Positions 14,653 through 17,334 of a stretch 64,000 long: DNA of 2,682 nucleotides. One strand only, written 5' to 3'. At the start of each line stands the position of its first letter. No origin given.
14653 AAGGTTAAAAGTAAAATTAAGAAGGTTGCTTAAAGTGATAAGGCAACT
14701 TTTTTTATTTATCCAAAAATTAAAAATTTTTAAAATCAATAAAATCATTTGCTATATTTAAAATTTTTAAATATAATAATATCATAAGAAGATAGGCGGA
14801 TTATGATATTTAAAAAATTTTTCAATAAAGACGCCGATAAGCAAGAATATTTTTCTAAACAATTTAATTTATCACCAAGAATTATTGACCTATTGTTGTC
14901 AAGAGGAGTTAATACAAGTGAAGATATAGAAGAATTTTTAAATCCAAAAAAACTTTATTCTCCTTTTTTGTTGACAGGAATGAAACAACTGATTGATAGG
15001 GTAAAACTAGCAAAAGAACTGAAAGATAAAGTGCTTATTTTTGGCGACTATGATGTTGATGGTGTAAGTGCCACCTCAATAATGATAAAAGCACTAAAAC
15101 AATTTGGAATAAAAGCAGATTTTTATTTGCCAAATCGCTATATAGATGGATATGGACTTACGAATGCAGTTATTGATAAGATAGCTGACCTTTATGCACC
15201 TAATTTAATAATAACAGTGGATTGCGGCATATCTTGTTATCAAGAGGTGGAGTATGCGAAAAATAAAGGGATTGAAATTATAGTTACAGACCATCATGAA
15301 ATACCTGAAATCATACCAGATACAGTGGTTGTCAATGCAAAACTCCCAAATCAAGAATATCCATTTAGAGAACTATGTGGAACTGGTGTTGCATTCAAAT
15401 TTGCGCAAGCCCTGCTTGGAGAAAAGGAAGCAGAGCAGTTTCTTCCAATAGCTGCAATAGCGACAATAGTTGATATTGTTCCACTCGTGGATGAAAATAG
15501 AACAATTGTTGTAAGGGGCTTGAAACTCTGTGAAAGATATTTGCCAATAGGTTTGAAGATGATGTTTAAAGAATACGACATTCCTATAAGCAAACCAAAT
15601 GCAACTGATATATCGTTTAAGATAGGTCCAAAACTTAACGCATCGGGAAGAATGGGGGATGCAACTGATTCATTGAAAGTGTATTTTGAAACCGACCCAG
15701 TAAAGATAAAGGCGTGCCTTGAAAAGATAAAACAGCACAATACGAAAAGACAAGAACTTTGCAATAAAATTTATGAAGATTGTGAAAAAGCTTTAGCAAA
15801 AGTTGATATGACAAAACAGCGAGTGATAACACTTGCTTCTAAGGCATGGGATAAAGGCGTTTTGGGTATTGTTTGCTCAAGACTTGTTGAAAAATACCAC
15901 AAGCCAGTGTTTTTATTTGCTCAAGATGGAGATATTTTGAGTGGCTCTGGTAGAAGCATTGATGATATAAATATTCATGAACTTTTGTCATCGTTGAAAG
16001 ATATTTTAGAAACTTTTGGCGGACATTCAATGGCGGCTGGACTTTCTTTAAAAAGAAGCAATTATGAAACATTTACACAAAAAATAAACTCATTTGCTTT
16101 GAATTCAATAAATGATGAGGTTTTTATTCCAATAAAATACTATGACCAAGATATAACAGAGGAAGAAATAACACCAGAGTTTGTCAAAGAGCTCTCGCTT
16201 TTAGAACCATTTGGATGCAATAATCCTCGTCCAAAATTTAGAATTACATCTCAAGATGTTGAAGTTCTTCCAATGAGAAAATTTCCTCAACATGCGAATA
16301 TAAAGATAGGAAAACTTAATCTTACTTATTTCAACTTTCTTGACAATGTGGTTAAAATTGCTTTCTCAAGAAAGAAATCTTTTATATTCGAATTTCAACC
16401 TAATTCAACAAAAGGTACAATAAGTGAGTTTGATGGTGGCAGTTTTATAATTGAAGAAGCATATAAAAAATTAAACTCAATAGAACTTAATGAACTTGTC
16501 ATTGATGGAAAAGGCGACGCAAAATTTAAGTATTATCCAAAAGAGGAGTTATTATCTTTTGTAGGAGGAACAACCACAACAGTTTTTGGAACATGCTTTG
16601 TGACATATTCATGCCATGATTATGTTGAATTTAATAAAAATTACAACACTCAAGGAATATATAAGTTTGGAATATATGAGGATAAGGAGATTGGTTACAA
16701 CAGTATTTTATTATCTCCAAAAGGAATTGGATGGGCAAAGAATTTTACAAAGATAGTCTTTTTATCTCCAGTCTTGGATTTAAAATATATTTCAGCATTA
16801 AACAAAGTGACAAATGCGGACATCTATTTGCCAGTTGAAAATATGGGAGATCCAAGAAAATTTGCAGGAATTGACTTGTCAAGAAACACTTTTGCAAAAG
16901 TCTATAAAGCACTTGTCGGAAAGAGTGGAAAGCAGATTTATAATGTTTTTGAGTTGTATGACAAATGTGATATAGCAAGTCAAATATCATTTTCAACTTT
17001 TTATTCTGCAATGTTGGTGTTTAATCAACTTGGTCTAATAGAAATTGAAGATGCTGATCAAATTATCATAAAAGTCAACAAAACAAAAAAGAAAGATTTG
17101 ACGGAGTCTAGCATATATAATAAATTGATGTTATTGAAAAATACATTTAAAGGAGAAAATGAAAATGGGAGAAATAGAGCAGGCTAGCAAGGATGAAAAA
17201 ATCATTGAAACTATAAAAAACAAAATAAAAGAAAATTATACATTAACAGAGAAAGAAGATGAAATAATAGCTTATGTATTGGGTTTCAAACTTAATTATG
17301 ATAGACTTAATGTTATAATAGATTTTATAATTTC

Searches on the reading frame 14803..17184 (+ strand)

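Call 49: search_protein_families(library=ncbifam, proteins=[window:14803-17184:+], max_evalue=1e-10)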
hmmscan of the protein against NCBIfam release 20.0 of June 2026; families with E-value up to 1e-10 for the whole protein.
window:14803-17184:+ (794 aa): 4 families
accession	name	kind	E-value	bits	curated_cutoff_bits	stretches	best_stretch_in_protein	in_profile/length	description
TIGR00644.1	recJ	equivalog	1.1e-141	472.9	396.9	1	27-538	5-535/546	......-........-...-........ exonuclease RecJ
NF008290.0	PRK11070.1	equivalog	1.6e-74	251.5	900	1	22-479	21-500/577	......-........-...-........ exonuclease RecJ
NF053576.1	RecJ_archaeal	equivalog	4.9e-22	78.4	360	1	70-225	7-150/452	RecJ family nuclease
NF040701.1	RecJ_Meth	equivalog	2.7e-12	46.2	550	0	71-224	4-150/449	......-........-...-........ exonuclease RecJ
